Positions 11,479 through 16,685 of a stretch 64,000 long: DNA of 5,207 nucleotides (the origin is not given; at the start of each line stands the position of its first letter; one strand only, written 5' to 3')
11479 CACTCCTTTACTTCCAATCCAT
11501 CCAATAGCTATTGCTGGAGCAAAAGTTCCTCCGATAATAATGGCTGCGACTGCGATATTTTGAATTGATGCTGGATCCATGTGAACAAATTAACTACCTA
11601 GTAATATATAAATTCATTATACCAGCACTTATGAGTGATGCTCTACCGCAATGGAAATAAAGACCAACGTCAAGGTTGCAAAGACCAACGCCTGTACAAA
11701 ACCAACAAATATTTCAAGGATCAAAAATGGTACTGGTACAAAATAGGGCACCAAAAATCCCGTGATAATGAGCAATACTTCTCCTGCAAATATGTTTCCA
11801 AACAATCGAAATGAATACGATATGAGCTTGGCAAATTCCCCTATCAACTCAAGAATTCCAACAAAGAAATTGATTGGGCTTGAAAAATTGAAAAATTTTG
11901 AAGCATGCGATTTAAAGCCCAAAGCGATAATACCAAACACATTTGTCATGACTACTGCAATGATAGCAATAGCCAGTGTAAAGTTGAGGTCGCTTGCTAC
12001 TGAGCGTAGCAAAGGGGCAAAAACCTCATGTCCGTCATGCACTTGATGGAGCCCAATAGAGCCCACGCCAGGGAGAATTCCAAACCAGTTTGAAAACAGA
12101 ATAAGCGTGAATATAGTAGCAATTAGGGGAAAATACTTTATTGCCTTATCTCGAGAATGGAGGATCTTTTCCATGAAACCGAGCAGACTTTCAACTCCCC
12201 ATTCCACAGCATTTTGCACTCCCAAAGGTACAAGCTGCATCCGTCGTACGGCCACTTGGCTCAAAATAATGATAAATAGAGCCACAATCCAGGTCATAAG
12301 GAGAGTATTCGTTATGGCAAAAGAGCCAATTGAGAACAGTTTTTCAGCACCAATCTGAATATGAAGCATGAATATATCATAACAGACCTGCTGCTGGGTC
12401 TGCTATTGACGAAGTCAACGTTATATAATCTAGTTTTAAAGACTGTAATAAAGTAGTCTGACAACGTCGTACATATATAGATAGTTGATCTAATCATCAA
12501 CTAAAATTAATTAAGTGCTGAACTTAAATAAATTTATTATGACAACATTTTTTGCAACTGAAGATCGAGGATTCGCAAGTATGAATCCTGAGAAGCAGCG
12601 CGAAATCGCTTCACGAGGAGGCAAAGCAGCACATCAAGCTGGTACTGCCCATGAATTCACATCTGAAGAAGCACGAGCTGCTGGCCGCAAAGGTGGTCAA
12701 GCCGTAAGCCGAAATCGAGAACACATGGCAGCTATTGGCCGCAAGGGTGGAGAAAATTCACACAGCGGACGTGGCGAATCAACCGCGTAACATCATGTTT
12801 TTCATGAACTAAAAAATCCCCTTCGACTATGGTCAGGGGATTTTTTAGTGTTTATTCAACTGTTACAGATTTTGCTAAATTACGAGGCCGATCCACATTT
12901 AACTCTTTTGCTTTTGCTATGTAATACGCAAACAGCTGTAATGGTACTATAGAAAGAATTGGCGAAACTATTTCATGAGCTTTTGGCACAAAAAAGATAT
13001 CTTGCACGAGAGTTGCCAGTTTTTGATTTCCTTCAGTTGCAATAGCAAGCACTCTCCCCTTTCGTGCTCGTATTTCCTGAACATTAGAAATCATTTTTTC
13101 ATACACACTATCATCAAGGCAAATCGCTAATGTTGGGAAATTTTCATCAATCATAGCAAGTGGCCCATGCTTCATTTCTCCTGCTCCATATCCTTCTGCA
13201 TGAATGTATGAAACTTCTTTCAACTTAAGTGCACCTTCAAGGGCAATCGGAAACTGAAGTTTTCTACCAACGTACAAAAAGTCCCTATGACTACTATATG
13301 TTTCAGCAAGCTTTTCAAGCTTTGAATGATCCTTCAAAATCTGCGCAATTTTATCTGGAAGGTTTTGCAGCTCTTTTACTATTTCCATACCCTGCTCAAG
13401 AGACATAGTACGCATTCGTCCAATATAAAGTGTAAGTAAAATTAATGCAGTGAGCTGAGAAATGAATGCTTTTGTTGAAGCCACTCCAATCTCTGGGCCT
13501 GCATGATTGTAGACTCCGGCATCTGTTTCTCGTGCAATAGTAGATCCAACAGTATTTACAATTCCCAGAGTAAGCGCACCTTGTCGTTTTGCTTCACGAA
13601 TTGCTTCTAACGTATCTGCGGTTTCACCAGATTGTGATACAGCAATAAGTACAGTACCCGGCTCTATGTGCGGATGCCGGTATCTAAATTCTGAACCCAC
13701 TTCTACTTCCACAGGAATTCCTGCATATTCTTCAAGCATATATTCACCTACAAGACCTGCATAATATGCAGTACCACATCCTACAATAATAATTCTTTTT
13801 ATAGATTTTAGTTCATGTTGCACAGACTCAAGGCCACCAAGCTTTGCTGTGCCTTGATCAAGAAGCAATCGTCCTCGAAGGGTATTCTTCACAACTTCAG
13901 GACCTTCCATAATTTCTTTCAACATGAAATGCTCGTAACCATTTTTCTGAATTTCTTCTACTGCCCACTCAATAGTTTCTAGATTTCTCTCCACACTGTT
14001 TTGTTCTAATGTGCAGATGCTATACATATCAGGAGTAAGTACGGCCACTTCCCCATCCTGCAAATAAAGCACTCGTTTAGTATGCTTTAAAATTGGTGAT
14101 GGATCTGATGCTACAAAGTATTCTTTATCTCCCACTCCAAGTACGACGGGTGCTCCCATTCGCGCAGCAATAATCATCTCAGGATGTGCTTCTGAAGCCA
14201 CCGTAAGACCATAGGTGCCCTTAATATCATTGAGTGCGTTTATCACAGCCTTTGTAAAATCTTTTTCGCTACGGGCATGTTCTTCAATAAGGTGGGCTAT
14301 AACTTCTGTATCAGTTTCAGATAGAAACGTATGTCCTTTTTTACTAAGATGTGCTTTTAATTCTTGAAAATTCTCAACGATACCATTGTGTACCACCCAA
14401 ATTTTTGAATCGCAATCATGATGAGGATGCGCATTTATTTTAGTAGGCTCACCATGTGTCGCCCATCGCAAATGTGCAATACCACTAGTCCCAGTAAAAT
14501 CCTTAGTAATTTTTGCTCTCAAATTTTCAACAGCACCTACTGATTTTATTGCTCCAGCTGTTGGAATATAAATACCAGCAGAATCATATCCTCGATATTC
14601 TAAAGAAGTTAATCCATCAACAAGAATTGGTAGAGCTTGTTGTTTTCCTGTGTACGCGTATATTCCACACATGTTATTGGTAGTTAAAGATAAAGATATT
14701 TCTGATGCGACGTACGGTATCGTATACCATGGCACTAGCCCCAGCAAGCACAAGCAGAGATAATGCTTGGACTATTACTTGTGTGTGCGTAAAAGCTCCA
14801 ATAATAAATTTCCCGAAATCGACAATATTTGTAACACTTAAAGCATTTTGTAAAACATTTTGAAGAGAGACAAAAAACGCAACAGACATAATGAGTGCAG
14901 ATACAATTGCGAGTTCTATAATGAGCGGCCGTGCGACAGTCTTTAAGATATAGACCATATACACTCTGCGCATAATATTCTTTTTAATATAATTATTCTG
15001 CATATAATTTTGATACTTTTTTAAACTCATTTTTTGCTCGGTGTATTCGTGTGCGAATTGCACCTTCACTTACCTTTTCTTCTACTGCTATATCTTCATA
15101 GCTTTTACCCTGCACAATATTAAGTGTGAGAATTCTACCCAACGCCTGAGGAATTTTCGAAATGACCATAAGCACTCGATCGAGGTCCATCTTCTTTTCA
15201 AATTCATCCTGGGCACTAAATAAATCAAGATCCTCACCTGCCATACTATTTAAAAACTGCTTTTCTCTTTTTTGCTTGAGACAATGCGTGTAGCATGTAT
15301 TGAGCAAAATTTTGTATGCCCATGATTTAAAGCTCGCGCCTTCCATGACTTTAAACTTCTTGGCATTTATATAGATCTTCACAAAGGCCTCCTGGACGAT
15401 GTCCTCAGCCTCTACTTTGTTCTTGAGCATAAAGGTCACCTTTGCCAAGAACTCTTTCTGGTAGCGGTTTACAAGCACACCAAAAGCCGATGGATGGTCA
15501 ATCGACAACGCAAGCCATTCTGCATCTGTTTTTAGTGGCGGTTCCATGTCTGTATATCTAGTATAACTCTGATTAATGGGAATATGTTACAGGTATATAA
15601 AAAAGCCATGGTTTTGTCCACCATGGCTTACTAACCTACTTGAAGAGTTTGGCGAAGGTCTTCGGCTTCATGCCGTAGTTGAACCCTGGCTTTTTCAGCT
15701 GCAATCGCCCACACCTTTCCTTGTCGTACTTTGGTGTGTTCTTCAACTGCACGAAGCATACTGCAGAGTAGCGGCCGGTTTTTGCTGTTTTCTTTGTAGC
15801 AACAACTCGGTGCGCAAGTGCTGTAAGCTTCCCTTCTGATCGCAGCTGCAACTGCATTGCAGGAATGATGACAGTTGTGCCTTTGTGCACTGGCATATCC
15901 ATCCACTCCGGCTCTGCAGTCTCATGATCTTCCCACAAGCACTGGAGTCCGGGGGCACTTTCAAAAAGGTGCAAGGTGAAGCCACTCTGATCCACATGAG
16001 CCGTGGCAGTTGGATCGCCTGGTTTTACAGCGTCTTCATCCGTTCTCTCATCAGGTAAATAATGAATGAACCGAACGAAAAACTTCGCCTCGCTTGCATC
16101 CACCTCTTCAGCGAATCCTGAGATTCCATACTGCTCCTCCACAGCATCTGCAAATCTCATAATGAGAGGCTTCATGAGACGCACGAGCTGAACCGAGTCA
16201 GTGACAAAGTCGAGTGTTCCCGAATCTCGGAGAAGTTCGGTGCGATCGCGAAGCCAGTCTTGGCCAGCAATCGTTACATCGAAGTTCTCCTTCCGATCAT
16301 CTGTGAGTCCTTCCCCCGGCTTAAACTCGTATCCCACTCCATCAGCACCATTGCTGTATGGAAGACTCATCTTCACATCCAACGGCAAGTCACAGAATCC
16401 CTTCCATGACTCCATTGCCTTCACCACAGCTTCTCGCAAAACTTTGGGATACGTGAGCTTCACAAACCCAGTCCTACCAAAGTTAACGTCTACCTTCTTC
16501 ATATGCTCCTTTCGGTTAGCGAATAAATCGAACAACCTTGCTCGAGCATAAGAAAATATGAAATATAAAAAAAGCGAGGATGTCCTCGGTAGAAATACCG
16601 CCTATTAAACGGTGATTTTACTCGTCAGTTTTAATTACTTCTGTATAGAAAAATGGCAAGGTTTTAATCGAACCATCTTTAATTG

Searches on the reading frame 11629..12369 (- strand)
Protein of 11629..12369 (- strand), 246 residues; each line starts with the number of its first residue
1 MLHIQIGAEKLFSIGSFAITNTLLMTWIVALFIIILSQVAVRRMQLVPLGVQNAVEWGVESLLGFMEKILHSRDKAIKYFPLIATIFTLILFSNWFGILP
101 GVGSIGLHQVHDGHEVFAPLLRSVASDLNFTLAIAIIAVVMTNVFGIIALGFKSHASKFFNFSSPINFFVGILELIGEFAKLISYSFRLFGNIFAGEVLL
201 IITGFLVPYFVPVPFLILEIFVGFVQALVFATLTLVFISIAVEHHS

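Call 22: search_protein_families(library=pfam, proteins=[window:11629-12369:-], max_evalue=0.001)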
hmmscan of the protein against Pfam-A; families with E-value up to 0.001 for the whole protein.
window:11629-12369:- (246 aa): 1 family
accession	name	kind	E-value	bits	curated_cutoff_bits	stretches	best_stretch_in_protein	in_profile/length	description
PF00119.25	ATP-synt_A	-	2.6e-43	148.9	33.9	1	23-239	1-217/217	ATP synthase A chain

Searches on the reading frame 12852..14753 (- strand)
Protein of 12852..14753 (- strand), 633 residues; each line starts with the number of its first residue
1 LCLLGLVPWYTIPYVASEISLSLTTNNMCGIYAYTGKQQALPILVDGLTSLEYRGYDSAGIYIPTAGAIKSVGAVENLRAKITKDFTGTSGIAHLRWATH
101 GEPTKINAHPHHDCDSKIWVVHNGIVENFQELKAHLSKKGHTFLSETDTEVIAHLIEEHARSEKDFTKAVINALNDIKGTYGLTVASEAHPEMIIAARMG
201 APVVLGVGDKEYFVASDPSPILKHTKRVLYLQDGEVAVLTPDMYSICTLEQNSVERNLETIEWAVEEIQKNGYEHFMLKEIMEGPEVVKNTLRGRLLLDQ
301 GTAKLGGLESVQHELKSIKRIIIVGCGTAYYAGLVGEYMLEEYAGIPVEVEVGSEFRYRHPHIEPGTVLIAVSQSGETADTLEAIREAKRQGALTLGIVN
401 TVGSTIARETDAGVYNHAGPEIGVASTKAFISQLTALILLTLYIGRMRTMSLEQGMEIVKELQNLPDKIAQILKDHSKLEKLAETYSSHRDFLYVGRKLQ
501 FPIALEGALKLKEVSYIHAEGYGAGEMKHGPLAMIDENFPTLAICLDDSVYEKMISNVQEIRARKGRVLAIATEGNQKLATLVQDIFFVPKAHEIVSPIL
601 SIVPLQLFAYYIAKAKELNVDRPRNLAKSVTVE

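Call 22: search_protein_families(library=pfam, proteins=[window:12852-14753:-], max_evalue=0.001)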
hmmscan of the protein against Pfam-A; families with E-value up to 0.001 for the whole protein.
window:12852-14753:- (633 aa): 5 families
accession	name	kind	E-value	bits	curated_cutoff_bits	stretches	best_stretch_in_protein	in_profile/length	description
PF01380.27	SIS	-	1.5e-51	174.1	25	2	315-441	2-129/131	SIS domain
PF13522.11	GATase_6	-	2.6e-19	70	27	1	87-216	9-129/130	Glutamine amidotransferase domain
PF13537.11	GATase_7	-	4.1e-14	53.1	25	1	108-222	13-122/123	Glutamine amidotransferase domain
PF13230.11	GATase_4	-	0.00016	21.1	23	1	74-172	55-157/272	Glutamine amidotransferases class-II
PF13580.11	SIS_2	-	0.00019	21.9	27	1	362-398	100-136/138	SIS domain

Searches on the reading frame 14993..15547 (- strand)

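Call 22: search_protein_families(library=pfam, proteins=[window:14993-15547:-], max_evalue=0.001)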
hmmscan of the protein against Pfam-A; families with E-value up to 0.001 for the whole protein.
window:14993-15547:- (184 aa): 2 families
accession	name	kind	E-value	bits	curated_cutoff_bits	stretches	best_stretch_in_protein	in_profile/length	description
PF04542.20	Sigma70_r2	-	2.8e-15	56.3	24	1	25-94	1-70/71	Sigma-70 region 2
PF08281.18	Sigma70_r4_2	-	4.7e-10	39.4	25.7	1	123-172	2-51/54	Sigma-70, region 4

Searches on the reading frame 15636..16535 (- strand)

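Call 23: search_protein_families(library=pfam, proteins=[window:15636-16535:-], max_evalue=0.001)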
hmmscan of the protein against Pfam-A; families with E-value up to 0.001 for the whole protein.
window:15636-16535:- (299 aa): 2 families
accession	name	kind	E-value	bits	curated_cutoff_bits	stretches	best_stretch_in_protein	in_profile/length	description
PF03171.26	2OG-FeII_Oxy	-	1.2e-08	35.6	23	1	158-263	8-100/101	2OG-Fe(II) oxygenase superfamily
PF14226.12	DIOX_N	-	1.8e-05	25.8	27.3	1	6-88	12-95/117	non-haem dioxygenase in morphine synthesis N-terminal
